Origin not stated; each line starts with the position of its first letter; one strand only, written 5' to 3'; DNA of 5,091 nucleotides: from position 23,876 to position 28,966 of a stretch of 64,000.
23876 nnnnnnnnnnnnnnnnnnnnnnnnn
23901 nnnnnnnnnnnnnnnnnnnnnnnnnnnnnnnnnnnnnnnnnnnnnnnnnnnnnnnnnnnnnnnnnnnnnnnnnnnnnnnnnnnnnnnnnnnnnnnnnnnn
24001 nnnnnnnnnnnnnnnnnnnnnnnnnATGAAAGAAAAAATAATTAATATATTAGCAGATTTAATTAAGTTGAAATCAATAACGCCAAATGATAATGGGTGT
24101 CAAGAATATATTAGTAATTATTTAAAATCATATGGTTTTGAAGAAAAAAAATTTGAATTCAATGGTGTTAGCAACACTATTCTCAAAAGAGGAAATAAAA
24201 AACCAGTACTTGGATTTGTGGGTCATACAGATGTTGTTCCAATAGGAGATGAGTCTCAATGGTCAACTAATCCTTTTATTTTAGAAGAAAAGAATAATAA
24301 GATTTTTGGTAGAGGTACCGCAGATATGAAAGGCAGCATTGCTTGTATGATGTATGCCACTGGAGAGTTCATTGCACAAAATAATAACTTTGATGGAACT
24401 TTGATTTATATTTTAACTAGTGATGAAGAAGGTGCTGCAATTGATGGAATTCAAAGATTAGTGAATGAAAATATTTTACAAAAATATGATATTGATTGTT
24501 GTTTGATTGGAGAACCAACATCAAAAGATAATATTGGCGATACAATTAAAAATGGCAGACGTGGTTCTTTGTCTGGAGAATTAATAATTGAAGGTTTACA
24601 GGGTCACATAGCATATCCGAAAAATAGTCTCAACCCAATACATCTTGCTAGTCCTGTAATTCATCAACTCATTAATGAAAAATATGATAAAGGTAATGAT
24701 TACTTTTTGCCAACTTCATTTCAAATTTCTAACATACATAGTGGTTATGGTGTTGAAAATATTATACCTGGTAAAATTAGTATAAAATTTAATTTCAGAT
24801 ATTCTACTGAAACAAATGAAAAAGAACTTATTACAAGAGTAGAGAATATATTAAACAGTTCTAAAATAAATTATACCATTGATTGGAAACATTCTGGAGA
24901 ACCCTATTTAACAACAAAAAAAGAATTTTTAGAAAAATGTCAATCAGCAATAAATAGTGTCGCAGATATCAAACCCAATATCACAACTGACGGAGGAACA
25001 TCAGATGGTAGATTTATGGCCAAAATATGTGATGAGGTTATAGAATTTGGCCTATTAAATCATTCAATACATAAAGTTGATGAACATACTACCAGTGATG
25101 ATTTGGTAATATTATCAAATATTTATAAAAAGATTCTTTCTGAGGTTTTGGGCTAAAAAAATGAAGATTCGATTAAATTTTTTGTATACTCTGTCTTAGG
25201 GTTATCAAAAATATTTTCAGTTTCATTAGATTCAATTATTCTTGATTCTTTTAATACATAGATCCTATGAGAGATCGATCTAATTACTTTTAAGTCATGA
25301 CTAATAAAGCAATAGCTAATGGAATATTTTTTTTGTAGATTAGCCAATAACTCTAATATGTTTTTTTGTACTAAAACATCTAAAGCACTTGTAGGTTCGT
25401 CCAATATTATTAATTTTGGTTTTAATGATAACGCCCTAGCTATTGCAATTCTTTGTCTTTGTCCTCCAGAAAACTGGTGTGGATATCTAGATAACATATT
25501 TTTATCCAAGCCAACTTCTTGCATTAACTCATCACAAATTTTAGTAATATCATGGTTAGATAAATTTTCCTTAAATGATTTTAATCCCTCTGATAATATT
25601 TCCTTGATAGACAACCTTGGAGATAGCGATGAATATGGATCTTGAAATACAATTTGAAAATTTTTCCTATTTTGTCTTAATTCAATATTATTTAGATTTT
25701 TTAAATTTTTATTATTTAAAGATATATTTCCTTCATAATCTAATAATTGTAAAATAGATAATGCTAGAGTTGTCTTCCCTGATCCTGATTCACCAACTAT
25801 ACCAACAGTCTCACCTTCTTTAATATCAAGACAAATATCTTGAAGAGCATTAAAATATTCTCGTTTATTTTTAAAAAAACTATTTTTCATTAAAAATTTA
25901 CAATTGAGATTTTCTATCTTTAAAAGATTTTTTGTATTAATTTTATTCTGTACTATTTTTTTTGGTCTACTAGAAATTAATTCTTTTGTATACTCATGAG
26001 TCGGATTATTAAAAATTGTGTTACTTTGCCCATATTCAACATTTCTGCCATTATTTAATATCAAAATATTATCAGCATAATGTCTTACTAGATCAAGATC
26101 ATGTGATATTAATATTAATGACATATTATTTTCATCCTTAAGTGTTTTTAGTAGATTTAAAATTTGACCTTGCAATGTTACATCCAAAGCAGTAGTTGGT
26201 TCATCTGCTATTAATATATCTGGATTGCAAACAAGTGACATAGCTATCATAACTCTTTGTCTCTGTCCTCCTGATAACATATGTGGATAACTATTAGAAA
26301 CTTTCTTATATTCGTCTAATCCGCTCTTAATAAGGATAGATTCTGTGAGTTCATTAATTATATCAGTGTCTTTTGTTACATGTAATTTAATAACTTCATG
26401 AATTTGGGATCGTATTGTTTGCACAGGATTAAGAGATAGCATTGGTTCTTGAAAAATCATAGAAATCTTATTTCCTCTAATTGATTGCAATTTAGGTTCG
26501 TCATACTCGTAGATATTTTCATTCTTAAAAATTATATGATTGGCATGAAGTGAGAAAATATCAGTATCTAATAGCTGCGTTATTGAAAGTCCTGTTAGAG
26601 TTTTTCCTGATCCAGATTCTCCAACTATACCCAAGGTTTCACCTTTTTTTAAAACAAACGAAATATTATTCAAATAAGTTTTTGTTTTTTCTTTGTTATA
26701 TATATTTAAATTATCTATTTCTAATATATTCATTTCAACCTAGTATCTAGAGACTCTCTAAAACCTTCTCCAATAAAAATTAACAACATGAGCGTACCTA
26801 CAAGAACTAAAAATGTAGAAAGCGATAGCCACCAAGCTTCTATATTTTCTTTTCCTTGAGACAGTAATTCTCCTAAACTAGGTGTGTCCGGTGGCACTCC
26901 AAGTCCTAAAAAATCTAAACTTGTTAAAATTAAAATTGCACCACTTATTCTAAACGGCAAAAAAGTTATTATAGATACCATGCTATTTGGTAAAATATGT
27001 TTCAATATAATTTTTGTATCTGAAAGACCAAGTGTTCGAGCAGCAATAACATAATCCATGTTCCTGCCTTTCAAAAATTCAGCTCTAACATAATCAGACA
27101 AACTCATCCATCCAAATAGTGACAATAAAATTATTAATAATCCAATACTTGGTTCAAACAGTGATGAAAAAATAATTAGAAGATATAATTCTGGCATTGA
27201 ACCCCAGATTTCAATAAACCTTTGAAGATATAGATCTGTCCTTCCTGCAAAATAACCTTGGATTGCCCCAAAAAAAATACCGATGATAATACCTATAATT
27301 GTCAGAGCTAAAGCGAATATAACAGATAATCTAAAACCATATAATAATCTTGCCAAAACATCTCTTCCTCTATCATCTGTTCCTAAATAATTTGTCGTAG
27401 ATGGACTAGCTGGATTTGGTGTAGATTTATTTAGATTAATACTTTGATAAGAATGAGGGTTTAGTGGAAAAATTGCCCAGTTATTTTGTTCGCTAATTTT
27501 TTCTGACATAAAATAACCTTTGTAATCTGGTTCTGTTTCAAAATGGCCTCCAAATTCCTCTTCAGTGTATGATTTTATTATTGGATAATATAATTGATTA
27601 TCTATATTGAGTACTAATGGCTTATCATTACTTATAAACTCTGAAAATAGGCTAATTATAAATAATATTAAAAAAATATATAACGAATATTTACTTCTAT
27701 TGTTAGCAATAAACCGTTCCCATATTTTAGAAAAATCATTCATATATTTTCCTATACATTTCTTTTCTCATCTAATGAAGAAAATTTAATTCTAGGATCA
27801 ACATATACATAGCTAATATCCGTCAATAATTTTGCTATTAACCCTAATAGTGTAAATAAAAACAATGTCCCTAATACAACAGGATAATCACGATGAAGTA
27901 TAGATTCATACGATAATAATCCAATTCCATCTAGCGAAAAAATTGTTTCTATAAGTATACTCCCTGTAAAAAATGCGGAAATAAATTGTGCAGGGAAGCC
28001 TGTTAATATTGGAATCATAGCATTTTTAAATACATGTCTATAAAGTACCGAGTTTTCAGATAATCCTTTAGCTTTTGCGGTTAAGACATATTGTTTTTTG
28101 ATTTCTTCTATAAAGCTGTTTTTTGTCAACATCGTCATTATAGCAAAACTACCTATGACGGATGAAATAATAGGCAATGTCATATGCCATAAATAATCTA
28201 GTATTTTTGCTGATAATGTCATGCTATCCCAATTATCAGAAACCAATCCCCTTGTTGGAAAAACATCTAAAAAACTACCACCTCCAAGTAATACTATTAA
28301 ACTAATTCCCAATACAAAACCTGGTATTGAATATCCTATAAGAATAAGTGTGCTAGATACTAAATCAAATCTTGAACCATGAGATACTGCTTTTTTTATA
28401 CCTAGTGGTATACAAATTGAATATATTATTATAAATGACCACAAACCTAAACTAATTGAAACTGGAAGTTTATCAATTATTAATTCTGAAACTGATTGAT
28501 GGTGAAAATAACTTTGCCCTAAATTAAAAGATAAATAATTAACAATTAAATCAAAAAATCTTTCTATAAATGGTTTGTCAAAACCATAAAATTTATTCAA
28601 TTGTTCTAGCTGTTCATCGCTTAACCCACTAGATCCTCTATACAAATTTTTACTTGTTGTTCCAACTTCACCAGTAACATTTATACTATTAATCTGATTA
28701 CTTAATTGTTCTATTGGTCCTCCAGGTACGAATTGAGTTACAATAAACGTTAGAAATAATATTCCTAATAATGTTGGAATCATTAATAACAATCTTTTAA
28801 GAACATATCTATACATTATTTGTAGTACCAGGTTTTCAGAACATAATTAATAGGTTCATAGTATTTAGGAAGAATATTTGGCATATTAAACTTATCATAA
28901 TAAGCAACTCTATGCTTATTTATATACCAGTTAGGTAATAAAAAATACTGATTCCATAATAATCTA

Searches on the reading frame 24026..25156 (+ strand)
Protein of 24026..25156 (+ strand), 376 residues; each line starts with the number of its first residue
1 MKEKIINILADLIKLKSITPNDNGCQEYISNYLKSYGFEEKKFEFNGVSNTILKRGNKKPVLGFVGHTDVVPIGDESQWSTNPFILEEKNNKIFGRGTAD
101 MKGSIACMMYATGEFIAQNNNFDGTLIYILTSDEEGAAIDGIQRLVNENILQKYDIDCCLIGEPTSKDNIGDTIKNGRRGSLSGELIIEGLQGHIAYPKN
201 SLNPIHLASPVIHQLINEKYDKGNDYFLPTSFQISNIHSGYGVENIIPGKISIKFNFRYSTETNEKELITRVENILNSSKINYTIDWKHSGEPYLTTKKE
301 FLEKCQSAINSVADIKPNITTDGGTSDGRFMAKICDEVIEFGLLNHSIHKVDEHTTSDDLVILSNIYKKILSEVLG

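Call 38: search_protein_families(library=ncbifam, max_evalue=1e-15, proteins=[window:24026-25156:+])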
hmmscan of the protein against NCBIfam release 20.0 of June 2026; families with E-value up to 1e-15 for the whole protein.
window:24026-25156:+ (376 aa): 32 families (the best 25 are shown)
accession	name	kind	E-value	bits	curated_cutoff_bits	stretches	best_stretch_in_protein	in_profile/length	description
TIGR01246.1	dapE_proteo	equivalog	4.8e-146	486.5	361.8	1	7-373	3-369/370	succinyl-diaminopimelate desuccinylase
NF009557.0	PRK13009.1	equivalog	2e-145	484.7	284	1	2-375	2-375/377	succinyl-diaminopimelate desuccinylase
TIGR01910.1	DapE-ArgE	subfamily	7.7e-60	203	217.6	1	6-361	1-368/373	ArgE/DapE family deacylase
NF006365.0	PRK08588.1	subfamily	2.8e-52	178.3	289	1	3-375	7-381/383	succinyl-diaminopimelate desuccinylase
NF006399.0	PRK08651.1-2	equivalog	1.6e-49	169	381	1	2-372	3-402/405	succinyl-diaminopimelate desuccinylase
NF010589.0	PRK13983.1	equivalog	4e-42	144.6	333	1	2-372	13-407/409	M20 family metallo-hydrolase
NF009555.0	PRK13004.1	equivalog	5.3e-38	130.9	321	1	2-297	14-300/399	YgeY family selenium metabolism-linked hydrolase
NF005710.0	PRK07522.1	subfamily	8.7e-37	127.2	412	1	3-370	8-384/391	acetylornithine deacetylase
TIGR01892.1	AcOrn-deacetyl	equivalog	6.5e-35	120.9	297.7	1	8-278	2-271/365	acetylornithine deacetylase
NF006400.0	PRK08651.1-3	equivalog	8.3e-32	110.5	374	1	52-374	75-406/410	succinyl-diaminopimelate desuccinylase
NF003474.0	PRK05111.1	equivalog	9.8e-31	107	460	1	7-360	10-366/383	acetylornithine deacetylase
TIGR01900.1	dapE-gram_pos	equivalog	3.3e-29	101.9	304.2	1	1-369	1-348/351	succinyl-diaminopimelate desuccinylase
NF006326.0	PRK08554.1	equivalog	7e-28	97.6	354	1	4-157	10-169/446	peptidase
TIGR03526.1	selenium_YgeY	hypoth_equivalog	1.6e-25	89.8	321.5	1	2-296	12-297/395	YgeY family selenium metabolism-linked hydrolase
NF009558.0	PRK13013.1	equivalog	2.3e-24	85.8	428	1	53-198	80-219/429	acetylornithine deacetylase/succinyl-diaminopimelate desuccinylase family protein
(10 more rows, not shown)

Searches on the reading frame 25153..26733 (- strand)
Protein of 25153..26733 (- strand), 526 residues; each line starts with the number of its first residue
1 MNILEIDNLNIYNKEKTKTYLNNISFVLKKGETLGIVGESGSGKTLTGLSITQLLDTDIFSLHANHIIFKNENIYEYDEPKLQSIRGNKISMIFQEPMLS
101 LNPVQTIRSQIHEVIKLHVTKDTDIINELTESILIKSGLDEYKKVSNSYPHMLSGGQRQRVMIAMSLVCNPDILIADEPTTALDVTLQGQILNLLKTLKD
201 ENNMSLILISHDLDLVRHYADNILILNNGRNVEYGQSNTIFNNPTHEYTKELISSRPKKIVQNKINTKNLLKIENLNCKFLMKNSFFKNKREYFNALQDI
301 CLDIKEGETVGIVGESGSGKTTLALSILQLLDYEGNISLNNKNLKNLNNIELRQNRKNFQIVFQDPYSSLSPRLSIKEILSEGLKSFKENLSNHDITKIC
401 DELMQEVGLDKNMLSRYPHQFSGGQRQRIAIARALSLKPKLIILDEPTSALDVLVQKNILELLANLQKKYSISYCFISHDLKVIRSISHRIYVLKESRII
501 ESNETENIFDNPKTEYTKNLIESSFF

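Call 38: search_protein_families(library=ncbifam, max_evalue=1e-15, proteins=[window:25153-26733:-])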
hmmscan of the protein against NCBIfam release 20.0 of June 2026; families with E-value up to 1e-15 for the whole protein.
window:25153-26733:- (526 aa): 183 families (the best 25 are shown)
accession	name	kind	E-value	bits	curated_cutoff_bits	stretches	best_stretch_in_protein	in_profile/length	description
NF011713.0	PRK15134.1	equivalog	3e-175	583.8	834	1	2-522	4-527/529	microcin C ABC transporter ATP-binding protein YejF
NF007613.0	PRK10261.1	equivalog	2.9e-138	462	1077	2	2-258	11-274/623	glutathione ABC transporter ATP-binding protein GsiA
NF008453.0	PRK11308.1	subfamily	4.5e-137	456.8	408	2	262-523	4-264/334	dipeptide ABC transporter ATP-binding protein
NF011659.0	PRK15079.1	equivalog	1.9e-134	447.6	540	2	265-521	6-265/334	murein tripeptide/oligopeptide ABC transporter ATP binding protein OppF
NF047576.1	opine_ATP_CntF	equivalog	2.5e-133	443.2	385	2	2-258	1-255/264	staphylopine uptake ABC transporter ATP-binding protein CntF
NF047578.1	opine_ATP_CntD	equivalog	8.6e-132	438.3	380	2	2-258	1-255/266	staphylopine uptake ABC transporter ATP-binding protein CntD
TIGR02770.1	nickel_nikD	equivalog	8.4e-128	424.5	318.7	2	22-255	3-228/230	nickel import ATP-binding protein NikD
NF007010.1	PRK09473.1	subfamily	5.5e-122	406.5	575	2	8-260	6-258/318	oligopeptide ABC transporter ATP-binding protein OppD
NF008246.0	PRK11022.1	equivalog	2.1e-121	405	541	2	1-259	1-260/326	dipeptide ABC transporter ATP-binding protein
NF043071.1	DppF_dipep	equivalog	1.8e-118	395.7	660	2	263-522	6-264/331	dipeptide ABC transporter ATP-binding subunit DppF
NF043079.1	MMSYN1_0167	equivalog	4e-118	395.6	740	2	81-258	299-476/561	oligopeptide ABC transporter ATP-binding protein OppD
NF043078.1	MMSYN1_0168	equivalog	1.6e-117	393.8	800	2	395-521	467-594/649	oligopeptide ABC transporter ATP-binding protein OppF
TIGR02769.1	nickel_nikE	equivalog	5.2e-107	357.2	332.55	2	270-509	2-239/265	nickel import ATP-binding protein NikE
NF007739.0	PRK10419.1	subfamily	1.4e-102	342.8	354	2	269-506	2-237/268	nickel ABC transporter ATP-binding protein NikE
NF011692.0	PRK15112.1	equivalog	2.6e-90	302.7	452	2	268-525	3-255/269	putrescine export ABC transporter ATP-binding protein SapF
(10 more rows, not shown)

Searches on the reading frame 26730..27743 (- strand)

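Call 38: search_protein_families(library=ncbifam, max_evalue=1e-15, proteins=[window:26730-27743:-])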
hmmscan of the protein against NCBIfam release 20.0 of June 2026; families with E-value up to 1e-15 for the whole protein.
window:26730-27743:- (337 aa): 14 families
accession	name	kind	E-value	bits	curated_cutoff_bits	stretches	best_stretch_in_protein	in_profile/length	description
NF011596.0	PRK15021.1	subfamily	3.1e-110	368.4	439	1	7-334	11-337/341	microcin C ABC transporter permease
NF045476.1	Opp4C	equivalog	4.9e-63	213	350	1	97-335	39-278/278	oligopeptide ABC transporter permease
NF045475.1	Opp3C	equivalog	1e-55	189.2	450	1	6-337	26-328/328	oligopeptide ABC transporter permease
NF045474.1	Opp2C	equivalog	1.7e-50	171.8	300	1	112-333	14-236/236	nickel transporter permease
NF045473.1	Opp1C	equivalog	2.5e-45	155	350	1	96-335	29-266/267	nickel/cobalt ABC transporter permease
TIGR02790.1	nickel_nikC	equivalog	2.7e-43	148.4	358.45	1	99-333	26-258/258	nickel ABC transporter permease subunit NikC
NF008160.0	PRK10913.1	equivalog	6.5e-42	144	483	1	114-337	75-299/300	dipeptide ABC transporter permease DppC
NF011935.0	PRK15406.1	equivalog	1.1e-39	137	433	1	98-335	63-300/302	oligopeptide ABC transporter permease OppC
NF043080.1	MMSYN1_0166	equivalog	4.3e-39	134.3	370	1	98-335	62-304/307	oligopeptide ABC transporter permease OppC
NF011662.0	PRK15082.1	equivalog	1.4e-37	129.7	484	1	111-337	74-301/303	glutathione ABC transporter permease GsiD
NF007376.0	PRK09881.1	equivalog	7.4e-35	120.4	434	1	97-335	56-292/298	D,D-dipeptide ABC transporter permease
NF047573.1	opine_perm_CntC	exception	6.3e-34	117.6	440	1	96-336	33-271/271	staphylopine uptake ABC transporter permease subunit CntC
NF007738.0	PRK10417.1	equivalog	1.4e-32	113.3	335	1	95-336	32-271/277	nickel ABC transporter permease subunit NikC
NF011691.0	PRK15111.1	equivalog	6.7e-25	88.2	379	1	117-333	75-292/296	putrescine export ABC transporter permease SapC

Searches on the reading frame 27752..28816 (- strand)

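Call 38: search_protein_families(library=ncbifam, max_evalue=1e-15, proteins=[window:27752-28816:-])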
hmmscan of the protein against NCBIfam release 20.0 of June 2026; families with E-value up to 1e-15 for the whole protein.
window:27752-28816:- (354 aa): 12 families
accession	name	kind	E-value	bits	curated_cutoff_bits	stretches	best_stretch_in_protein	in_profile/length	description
NF011712.0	PRK15133.1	subfamily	2.7e-134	447.7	445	1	1-346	1-362/364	microcin C ABC transporter permease YejB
NF045470.1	Opp2B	equivalog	2.2e-62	211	350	1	8-344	1-300/300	nickel ABC transporter permease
NF045472.1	Opp4B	equivalog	4.4e-62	210.2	450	1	1-344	1-319/319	oligopeptide ABC transporter permease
NF045469.1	Opp1B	equivalog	7.9e-55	186.5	380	1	1-344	1-307/307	nickel/cobalt ABC transporter permease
TIGR02789.1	nickel_nikB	equivalog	2.5e-54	184.8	447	1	1-344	1-307/314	nickel ABC transporter permease subunit NikB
NF045471.1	Opp3B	equivalog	2.9e-50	171.4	480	1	61-346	37-305/308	oligopeptide ABC transporter permease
NF008161.0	PRK10914.1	equivalog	5e-48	164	590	1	1-345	1-337/339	dipeptide ABC transporter permease DppB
NF007677.0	PRK10352.1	equivalog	5.3e-43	147.3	433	1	1-346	1-309/314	nickel ABC transporter permease subunit NikB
NF007008.0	PRK09471.1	equivalog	1e-41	143.4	388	1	1-345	1-306/306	oligopeptide ABC transporter permease OppB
NF011661.0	PRK15081.1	equivalog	1.4e-41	142.9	463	1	1-345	1-305/306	glutathione ABC transporter permease GsiC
NF043081.1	MMSYN1_0165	equivalog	3.5e-40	138.2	350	1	104-346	162-387/388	oligopeptide ABC transporter permease OppB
NF011690.0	PRK15110.1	equivalog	1.2e-26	93.9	432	1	91-338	48-308/321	putrescine export ABC transporter permease SapB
